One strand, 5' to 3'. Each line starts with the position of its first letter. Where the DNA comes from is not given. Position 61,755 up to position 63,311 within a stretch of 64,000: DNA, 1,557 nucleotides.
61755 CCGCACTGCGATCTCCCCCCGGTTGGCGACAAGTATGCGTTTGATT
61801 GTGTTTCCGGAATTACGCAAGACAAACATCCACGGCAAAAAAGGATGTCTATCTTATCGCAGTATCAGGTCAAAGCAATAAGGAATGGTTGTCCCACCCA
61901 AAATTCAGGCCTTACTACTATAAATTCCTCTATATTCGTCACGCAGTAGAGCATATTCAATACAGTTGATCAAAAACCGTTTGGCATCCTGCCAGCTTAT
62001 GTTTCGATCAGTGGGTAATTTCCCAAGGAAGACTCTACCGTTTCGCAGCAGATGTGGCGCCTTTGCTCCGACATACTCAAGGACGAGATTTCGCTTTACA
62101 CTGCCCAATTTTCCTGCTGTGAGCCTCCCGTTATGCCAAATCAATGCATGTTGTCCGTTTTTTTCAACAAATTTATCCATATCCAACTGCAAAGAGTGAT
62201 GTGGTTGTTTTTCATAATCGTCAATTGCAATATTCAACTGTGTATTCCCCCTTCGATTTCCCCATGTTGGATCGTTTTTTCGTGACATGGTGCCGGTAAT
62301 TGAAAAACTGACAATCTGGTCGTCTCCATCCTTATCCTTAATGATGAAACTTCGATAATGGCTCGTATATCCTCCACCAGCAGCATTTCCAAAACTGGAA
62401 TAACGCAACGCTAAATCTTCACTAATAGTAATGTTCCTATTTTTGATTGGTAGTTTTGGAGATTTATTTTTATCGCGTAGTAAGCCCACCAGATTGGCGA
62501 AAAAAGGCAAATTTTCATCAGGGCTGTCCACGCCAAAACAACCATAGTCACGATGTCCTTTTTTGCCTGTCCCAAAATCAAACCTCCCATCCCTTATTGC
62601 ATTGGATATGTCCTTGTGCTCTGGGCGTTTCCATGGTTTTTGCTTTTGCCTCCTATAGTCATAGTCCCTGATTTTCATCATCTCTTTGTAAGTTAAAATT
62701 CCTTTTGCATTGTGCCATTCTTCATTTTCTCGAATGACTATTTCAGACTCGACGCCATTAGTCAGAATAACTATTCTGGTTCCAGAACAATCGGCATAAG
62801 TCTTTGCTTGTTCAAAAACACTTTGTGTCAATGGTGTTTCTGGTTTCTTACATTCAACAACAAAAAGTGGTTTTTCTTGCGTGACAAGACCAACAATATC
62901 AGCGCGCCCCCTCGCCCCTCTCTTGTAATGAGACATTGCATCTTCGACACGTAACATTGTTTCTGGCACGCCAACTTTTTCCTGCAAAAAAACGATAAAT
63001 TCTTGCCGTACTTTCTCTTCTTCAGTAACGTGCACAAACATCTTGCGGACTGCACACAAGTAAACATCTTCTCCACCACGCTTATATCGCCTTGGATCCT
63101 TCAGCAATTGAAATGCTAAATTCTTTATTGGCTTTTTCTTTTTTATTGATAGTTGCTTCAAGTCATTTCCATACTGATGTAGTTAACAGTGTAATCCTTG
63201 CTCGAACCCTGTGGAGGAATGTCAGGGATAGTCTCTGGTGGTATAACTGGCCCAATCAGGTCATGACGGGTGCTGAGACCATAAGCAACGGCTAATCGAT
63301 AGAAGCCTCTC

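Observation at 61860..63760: AT-rich ~1.9 kb islet with a translationally coupled two-gene module (unknown 193-aa protein + HsdR-N-like PD-(D/E)xK nuclease-domain protein) inserted just upstream of pyruvate carboxylase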

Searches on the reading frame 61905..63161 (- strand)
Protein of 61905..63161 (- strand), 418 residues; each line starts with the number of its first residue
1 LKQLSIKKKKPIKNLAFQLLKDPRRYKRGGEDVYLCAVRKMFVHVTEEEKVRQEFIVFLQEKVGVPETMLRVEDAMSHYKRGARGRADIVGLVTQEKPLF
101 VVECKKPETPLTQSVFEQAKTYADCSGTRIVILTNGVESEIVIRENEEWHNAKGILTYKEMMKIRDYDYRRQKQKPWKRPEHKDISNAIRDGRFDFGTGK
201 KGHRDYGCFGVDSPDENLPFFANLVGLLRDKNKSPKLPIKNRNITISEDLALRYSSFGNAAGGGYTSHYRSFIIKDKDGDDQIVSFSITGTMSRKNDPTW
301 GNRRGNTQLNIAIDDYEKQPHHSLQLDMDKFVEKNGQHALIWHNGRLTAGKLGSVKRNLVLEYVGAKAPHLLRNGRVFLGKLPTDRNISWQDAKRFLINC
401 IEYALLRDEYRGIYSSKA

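Call 4: search_protein_families(library=pfam, proteins=[window:61905-63161:-], max_evalue=1)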
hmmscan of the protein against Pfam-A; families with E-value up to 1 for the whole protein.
window:61905-63161:- (418 aa): 3 families
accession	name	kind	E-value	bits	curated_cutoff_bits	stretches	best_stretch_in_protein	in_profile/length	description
PF13588.12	HSDR_N_2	-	2e-18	66.9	25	1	48-143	2-95/110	Type I restriction enzyme R protein N terminus (HSDR_N)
PF04313.20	HSDR_N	-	0.00018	21.9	25.1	1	80-143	121-191/198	Type I restriction enzyme R protein N terminus (HSDR_N)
PF08531.16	Bac_rhamnosid_N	-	0.19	11.9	25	1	138-184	99-144/172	Alpha-L-rhamnosidase N-terminal domain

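Call 5: search_protein_families(library=padloc, proteins=[window:61905-63161:-], max_evalue=1)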
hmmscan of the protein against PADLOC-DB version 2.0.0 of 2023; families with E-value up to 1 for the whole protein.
window:61905-63161:- (418 aa): 3 families
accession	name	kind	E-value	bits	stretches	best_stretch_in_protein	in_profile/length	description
PDLC03034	MTase_I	-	5.8e-11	39.4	1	28-149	37-157/672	Type I methyltransferase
PDLC03317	MTase_II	-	9.8e-06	22.1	1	46-157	7-118/831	Type II methyltransferase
PDLC03018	MTase_I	-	3.1e-05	20.6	1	35-141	12-125/749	Type I methyltransferase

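Call 6: search_protein_families(library=ncbifam, proteins=[window:61905-63161:-], max_evalue=1)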
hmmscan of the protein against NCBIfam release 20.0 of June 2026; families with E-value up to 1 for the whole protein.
window:61905-63161:- (418 aa): 1 family
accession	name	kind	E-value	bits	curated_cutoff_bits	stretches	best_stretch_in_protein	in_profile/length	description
NF046051.1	restrict_EcoAI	equivalog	7.6e-05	21.3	550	1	76-138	41-102/768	EcoAI/FtnUII family type I restriction enzme subunit R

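Call 7: search_protein_families(library=phrogs, proteins=[window:61905-63161:-], max_evalue=1)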
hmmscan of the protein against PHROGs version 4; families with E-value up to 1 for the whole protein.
window:61905-63161:- (418 aa): 6 families
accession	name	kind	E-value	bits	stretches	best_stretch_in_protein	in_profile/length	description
phrog_26510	-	unknown function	2.9e-05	23.5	1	74-144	57-126/786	-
phrog_17239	-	unknown function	0.0017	18.7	1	94-140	73-119/259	-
phrog_4225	-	DNA, RNA and nucleotide metabolism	0.041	13.9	1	92-138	70-115/357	endonuclease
phrog_244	-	DNA, RNA and nucleotide metabolism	0.1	13.9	1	80-133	36-90/186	RusA-like Holliday junction resolvase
phrog_20153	-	unknown function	0.26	11.4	1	146-178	99-131/339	-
phrog_11394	-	unknown function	0.3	12.4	1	144-171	8-35/72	-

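Call 8: search_solved_structures(query=window:61905-63161:-, max_evalue=1, show_alignments=2)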
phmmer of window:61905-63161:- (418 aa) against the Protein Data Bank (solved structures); distinct sequences matched with E-value up to 1: 5.
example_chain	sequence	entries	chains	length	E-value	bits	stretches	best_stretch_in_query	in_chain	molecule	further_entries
3h1t_A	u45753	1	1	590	0.00062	22.1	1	71-138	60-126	Type I site-specific restriction-modification system, R (Restriction) subunit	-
5llf_A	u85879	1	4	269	0.022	16.9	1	314-363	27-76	Polyphosphate kinase 2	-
5llb_C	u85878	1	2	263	0.023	16.9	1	314-363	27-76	Polyphosphate kinase 2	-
5ll0_A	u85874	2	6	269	0.024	16.9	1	314-363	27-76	Polyphosphate kinase 2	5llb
4yeg_A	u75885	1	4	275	0.025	16.8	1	314-363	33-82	Polyphosphate kinase 2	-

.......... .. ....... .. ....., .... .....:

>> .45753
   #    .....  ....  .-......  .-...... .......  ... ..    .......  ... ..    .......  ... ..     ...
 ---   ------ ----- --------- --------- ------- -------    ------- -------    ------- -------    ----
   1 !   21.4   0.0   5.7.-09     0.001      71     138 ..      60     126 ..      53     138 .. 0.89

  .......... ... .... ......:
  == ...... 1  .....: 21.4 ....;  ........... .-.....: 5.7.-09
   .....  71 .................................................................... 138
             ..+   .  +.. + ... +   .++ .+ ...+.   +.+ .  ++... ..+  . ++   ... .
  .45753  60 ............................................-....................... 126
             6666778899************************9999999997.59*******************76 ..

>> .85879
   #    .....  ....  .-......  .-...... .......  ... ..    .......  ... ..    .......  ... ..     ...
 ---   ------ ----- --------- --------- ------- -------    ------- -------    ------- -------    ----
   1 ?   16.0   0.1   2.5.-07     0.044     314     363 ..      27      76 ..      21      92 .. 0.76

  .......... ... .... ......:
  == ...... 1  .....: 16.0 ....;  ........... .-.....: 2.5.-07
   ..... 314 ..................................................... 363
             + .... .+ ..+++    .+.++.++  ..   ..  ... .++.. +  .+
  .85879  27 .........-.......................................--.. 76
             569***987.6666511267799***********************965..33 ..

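Call 10: find_homologous_proteins(query=window:61905-63161:-)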
Query window:61905-63161:- (418 aa): 435 proteins with E <= 0.001 among 5646 candidates; the best 120 are listed.
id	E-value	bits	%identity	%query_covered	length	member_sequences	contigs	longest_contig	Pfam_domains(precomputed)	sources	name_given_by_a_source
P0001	4.1e-286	966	100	100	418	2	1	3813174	PF13588.13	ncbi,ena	-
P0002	1.2e-207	708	73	98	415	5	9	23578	PF13588.13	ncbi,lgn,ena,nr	ncbi:MAG: type I restriction enzyme HsdR N-terminal domain-containing protein [Gammaproteobacteria b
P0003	5.9e-197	673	71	96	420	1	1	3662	PF13588.13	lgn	-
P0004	1.3e-195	668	71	98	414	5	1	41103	PF13588.13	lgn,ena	-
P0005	1.0e-192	659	71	98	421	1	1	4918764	PF13588.13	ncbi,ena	-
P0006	2.9e-176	605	69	99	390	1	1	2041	PF13588.13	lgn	-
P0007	5.7e-155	535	76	71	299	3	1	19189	-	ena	-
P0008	9.0e-146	504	60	53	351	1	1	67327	PF13588.13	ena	-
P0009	1.4e-98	349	45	93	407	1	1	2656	PF13588.13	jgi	jgi:hypothetical protein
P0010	1.3e-84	303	42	92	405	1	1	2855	PF13588.13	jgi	-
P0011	1.5e-82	296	42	93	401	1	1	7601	PF13588.13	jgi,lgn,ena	-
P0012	5.1e-79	284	40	92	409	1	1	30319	PF13588.13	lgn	-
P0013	1.3e-77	280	40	97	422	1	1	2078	PF13588.13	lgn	-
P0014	1.7e-73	266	38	93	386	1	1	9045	PF13588.13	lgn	-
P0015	1.6e-72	263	35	93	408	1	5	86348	PF13588.13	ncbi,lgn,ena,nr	ncbi:MAG: type I restriction enzyme HsdR N-terminal domain-containing protein [Sporomusaceae bacteri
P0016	2.4e-72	262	39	92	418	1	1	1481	PF13588.13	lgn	-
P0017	5.9e-72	261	35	95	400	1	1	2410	PF13588.13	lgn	-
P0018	1.5e-71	260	37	93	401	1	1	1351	PF13588.13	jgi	jgi:hypothetical protein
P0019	1.2e-70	257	39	95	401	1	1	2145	PF13588.13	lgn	-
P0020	2.0e-70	256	39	94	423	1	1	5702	PF13588.13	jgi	jgi:hypothetical protein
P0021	3.9e-70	255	39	93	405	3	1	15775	PF13588.13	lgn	-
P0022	6.7e-70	254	37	95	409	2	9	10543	PF13588.13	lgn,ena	-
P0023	2.4e-69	252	37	92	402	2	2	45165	PF13588.13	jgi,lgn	-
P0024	7.9e-69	251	36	93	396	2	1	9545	PF13588.13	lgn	-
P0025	7.0e-66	241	37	95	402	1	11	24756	PF13588.13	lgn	-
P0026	9.0e-65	237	35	94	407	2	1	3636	PF13588.13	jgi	-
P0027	1.0e-64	237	37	94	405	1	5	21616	PF13588.13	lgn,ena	-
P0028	1.0e-64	237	34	93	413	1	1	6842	PF13588.13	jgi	jgi:hypothetical protein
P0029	1.6e-64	237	38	84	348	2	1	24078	PF13588.13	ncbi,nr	ncbi:MAG: type I restriction enzyme HsdR N-terminal domain-containing protein [Myxococcales bacteriu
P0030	7.5e-62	228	35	92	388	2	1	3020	PF13588.13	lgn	-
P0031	4.8e-61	225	35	96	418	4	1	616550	PF13588.13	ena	-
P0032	9.5e-61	224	36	97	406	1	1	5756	PF13588.13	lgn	-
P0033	3.1e-60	222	37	92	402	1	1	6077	PF13588.13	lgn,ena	-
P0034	4.0e-60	222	37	90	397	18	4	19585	PF13588.13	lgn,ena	-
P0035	2.4e-59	220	34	93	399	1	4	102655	PF13588.13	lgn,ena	-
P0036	3.2e-59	219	34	93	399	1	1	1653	PF13588.13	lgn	-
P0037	5.1e-59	218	34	93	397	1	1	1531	PF13588.13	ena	-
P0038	8.4e-59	218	36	92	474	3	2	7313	PF13588.13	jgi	jgi:hypothetical protein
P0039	8.9e-59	218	36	90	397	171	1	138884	PF13588.13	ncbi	ncbi:type I restriction enzyme HsdR N-terminal domain-containing protein [Veillonella sp.]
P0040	2.1e-58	216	35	93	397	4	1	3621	PF13588.13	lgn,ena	-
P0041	5.6e-58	215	35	93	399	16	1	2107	PF13588.13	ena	-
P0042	7.1e-58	215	35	90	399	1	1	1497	PF13588.13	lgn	-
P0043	8.7e-58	214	34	94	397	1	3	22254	PF13588.13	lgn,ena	-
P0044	2.8e-57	213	35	90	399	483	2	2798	PF13588.13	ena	-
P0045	4.7e-56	209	34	93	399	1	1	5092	PF13588.13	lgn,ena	-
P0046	5.1e-56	209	35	93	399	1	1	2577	PF13588.13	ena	-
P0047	6.5e-56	208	35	93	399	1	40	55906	PF13588.13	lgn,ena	-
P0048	7.1e-56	208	35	93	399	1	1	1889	PF13588.13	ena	-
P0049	1.3e-55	207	35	93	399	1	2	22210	PF13588.13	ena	-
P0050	1.5e-55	207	35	93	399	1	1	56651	PF13588.13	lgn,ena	-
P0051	2.0e-55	207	35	93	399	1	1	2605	PF13588.13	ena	-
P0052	2.2e-55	206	35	93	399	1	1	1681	PF13588.13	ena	-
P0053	2.2e-55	206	35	93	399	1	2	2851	PF13588.13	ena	-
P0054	2.4e-55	206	35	93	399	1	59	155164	PF13588.13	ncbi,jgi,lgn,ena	-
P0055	2.5e-55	206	34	93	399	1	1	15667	PF13588.13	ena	-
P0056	3.0e-55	206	33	93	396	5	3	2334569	PF13588.13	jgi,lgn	jgi:hypothetical protein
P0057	3.6e-55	206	33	93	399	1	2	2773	PF13588.13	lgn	-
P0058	3.7e-55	206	35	90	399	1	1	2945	PF13588.13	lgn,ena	-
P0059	3.8e-55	206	34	93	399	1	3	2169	PF13588.13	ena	-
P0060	4.3e-55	206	34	93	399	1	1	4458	PF13588.13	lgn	-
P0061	4.4e-55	205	34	93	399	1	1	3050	PF13588.13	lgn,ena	-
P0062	4.6e-55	205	34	93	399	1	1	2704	PF13588.13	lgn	-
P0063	4.6e-55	205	33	93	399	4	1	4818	PF13588.13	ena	-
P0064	4.9e-55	205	34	93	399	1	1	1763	PF13588.13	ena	-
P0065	6.1e-55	205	34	93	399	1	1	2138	PF13588.13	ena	-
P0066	6.3e-55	205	34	93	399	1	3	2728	PF13588.13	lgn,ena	-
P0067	7.5e-55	205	34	93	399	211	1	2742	PF13588.13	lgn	-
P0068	8.3e-55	205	34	93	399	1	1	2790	PF13588.13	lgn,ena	-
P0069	9.2e-55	204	34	93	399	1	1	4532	PF13588.13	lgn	-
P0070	1.1e-54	204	34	93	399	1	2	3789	PF13588.13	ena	-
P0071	1.7e-54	204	34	93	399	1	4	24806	PF13588.13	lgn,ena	-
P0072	2.4e-54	203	34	93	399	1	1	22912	PF13588.13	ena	-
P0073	4.0e-54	202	34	93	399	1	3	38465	PF13588.13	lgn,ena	-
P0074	4.4e-54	202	34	93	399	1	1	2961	PF13588.13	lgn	-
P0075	4.6e-54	202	34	93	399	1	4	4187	PF13588.13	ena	-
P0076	5.3e-54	202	34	93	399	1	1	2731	PF13588.13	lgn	-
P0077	6.0e-54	202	34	93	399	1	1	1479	PF13588.13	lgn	-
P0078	7.0e-54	202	34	90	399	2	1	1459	PF13588.13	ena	-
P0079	7.4e-54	201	34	93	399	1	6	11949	PF13588.13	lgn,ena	-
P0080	7.7e-54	201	34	93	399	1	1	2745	PF13588.13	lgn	-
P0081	1.1e-53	201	34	93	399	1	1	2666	PF13588.13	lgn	-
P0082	1.2e-53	201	34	93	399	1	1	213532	PF13588.13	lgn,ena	-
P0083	1.6e-53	200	33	94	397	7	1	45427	PF13588.13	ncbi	-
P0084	1.6e-53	200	34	93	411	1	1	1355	PF13588.13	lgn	-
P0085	2.7e-53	200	34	90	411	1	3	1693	PF13588.13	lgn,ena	-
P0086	3.3e-53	199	34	90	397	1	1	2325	PF13588.13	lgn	-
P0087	3.7e-53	199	34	93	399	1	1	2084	PF13588.13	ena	-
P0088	4.7e-53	199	34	93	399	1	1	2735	PF13588.13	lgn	-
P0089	4.9e-53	199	34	93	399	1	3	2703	PF13588.13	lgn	-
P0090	7.8e-53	198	35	93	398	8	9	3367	PF13588.13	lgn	-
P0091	9.5e-53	198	34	93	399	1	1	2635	PF13588.13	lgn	-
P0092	1.1e-52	198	34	90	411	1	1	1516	PF13588.13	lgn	-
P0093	1.2e-52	197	35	93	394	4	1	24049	PF13588.13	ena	-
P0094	1.5e-52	197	34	90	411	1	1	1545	PF13588.13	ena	-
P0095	6.6e-52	195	35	93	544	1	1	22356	PF13588.13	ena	-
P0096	2.1e-51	193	34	94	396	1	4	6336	PF13588.13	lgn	-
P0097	7.8e-51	191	35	80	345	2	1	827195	PF13588.13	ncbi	ncbi:hypothetical protein GCM10028822_30220 [Hymenobacter terrigena]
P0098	1.6e-50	190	36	91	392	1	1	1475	PF13588.13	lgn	-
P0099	1.7e-50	190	36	91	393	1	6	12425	PF13588.13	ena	-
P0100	1.7e-50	190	36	91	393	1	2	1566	PF13588.13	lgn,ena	-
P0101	2.4e-50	190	36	91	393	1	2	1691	PF13588.13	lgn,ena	-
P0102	2.5e-50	190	36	91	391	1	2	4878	PF13588.13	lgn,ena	-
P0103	2.6e-50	190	37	91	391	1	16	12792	PF13588.13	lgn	-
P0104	3.1e-50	189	34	93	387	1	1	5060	PF13588.13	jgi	jgi:hypothetical protein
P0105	4.8e-50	189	36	94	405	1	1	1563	PF13588.13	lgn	-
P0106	1.1e-49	188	36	91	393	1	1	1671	PF13588.13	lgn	-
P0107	1.3e-49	187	35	94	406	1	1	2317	PF13588.13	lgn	-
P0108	1.4e-49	187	36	91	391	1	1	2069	PF13588.13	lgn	-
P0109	1.5e-49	187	35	93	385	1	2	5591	PF13588.13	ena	-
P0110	1.8e-49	187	36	91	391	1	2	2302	PF13588.13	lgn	-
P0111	2.6e-49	186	36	91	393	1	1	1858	PF13588.13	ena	-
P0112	2.7e-49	186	34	94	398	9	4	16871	PF13588.13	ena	-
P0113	2.9e-49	186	32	95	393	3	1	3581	PF13588.13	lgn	-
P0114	4.7e-49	186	36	91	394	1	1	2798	PF13588.13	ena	-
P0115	9.5e-49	185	33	96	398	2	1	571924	PF04313.21,PF13588.13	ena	-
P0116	1.0e-48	185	36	91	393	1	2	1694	PF13588.13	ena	-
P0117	1.2e-48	184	36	91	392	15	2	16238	PF13588.13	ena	-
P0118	1.4e-48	184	34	98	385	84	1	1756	PF13588.13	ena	-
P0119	1.6e-48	184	32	93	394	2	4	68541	PF13588.13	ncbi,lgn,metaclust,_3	metaclust:\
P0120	1.6e-48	184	36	91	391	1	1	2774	PF04313.21,PF13588.13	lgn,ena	-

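Call 12: find_encoding_contigs(protein=P0001, flank=10000, max_places=3)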
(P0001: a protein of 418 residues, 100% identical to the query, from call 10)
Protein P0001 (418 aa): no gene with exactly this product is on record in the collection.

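Call 13: find_encoding_contigs(protein=P0005, flank=10000, max_places=3)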
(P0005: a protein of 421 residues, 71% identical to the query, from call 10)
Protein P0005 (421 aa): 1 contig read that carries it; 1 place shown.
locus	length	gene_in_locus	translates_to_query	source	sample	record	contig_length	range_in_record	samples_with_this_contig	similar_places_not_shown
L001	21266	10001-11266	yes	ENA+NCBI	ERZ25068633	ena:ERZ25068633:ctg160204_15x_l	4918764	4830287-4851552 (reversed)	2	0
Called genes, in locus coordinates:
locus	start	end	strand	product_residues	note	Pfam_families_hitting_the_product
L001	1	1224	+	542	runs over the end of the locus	PF00561:Abhydrolase_1, PF12146:Hydrolase_4 (weak), PF12697:Abhydrolase_6 (weak), PF00561:Abhydrolase_1, PF12697:Abhydrolase_6 (weak)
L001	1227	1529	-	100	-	PF03795:YCII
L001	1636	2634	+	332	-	-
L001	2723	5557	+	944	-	PF00176:SNF2-rel_dom, PF13872:AAA_34 (faint), PF00270:DEAD, PF04851:ResIII, PF00271:Helicase_C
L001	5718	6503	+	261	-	PF17194:AbiEi_3_N, PF11459:AbiEi_3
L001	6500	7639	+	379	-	PF08843:AbiEii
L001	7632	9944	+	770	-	PF02463:SMC_N (faint), PF13175:AAA_15 (weak), PF13476:AAA_23, PF13555:AAA_29 (weak), PF13304:AAA_21 (faint)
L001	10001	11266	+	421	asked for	PF13588:HSDR_N_2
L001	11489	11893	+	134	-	PF20432:Xre-like-HTH, PF09722:Xre_MbcA_ParS_C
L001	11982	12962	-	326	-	PF12973:Cupin_7, PF14499:DUF4437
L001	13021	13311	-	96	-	-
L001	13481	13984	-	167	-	-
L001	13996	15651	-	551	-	PF00561:Abhydrolase_1 (weak), PF12697:Abhydrolase_6 (faint)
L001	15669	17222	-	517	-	PF01565:FAD_binding_4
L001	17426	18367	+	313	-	PF16884:ADH_N_2, PF00107:ADH_zinc_N, PF13602:ADH_zinc_N_2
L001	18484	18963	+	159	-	-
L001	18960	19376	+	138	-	-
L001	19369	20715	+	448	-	PF07690:MFS_1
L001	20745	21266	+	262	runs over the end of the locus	PF01494:FAD_binding_3 (weak), PF07992:Pyr_redox_2 (faint), PF01593:Amino_oxidase, PF13450:NAD_binding_8, PF01593:Amino_oxidase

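Call 14: find_encoding_contigs(protein=P0002, flank=8000, max_places=3)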
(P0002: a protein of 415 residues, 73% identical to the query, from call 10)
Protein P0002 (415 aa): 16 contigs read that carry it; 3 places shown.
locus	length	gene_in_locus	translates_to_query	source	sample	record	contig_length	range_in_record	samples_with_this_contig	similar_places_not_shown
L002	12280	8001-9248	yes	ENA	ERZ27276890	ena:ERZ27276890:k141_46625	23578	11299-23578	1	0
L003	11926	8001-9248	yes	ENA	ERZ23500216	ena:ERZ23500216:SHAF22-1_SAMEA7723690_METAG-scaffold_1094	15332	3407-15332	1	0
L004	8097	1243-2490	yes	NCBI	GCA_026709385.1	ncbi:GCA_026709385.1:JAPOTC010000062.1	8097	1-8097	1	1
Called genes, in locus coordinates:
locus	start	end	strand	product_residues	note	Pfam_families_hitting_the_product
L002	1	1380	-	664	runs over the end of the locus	PF17764:PriA_3primeBD, PF00270:DEAD, PF04851:ResIII, PF18319:Zn_ribbon_PriA, PF00271:Helicase_C (weak), PF18074:PriA_C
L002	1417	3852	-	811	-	PF00912:Transgly, PF17092:PCB_OB, PF00905:Transpeptidase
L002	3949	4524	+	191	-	PF13238:AAA_18, PF13671:AAA_33 (faint), PF01202:SKI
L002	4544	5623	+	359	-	PF00465:Fe-ADH (faint), PF13685:Fe-ADH_2, PF01761:DHQ_synthase, PF24621:DHQS_C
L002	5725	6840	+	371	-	PF13173:AAA_14, PF13635:DUF4143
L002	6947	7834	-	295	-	-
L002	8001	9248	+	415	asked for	PF13588:HSDR_N_2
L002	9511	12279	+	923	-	?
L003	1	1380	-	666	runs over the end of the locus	PF17764:PriA_3primeBD, PF00270:DEAD, PF04851:ResIII, PF18319:Zn_ribbon_PriA, PF00271:Helicase_C (weak), PF18074:PriA_C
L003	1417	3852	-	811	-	PF00912:Transgly, PF17092:PCB_OB, PF00905:Transpeptidase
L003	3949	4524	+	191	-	PF13238:AAA_18, PF13671:AAA_33 (faint), PF01202:SKI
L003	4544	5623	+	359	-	PF00465:Fe-ADH (faint), PF13685:Fe-ADH_2, PF01761:DHQ_synthase, PF24621:DHQS_C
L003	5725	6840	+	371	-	PF13173:AAA_14, PF13635:DUF4143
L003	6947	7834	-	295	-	-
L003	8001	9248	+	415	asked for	PF13588:HSDR_N_2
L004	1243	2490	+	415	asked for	PF13588:HSDR_N_2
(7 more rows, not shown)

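Call 15: find_encoding_contigs(protein=P0004, flank=8000, max_places=2)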
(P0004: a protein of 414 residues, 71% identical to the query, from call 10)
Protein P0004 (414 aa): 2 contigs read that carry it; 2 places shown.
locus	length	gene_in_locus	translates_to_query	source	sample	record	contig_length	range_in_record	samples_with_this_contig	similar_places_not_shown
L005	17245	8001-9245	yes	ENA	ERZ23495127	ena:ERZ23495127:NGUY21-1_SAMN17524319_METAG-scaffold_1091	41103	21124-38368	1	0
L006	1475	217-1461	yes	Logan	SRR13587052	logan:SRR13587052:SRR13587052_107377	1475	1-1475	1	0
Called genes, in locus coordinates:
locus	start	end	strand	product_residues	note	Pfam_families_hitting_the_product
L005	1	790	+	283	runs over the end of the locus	PF00135:COesterase, PF20434:BD-FAE, PF07859:Abhydrolase_3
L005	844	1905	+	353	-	PF00296:Bac_luciferase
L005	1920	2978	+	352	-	PF26233:NicX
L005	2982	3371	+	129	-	PF01042:Ribonuc_L-PSP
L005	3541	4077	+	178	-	-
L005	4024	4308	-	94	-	-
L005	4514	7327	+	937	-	PF00413:Peptidase_M10 (weak), PF08548:Peptidase_M10_C (weak), PF00353:HemolysinCabind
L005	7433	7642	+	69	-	PF25734:RelB_like_antitoxin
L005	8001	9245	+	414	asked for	PF13588:HSDR_N_2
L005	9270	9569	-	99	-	PF01726:LexA_DNA_bind (weak), PF01047:MarR (weak)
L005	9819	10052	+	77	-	PF01042:Ribonuc_L-PSP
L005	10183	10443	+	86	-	PF13711:DUF4160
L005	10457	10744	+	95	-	PF10387:DUF2442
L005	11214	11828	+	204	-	PF01936:NYN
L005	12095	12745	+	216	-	PF02798:GST_N, PF13417:GST_N_3, PF13409:GST_N_2, PF00043:GST_C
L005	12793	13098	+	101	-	-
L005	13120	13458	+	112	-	PF00578:AhpC-TSA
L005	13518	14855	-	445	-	PF07690:MFS_1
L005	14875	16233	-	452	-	PF00296:Bac_luciferase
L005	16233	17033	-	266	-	PF00561:Abhydrolase_1, PF00975:Thioesterase (weak), PF12146:Hydrolase_4, PF12697:Abhydrolase_6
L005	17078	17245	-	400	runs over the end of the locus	PF07690:MFS_1, PF12832:MFS_1_like (weak), PF07690:MFS_1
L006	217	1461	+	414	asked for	PF13588:HSDR_N_2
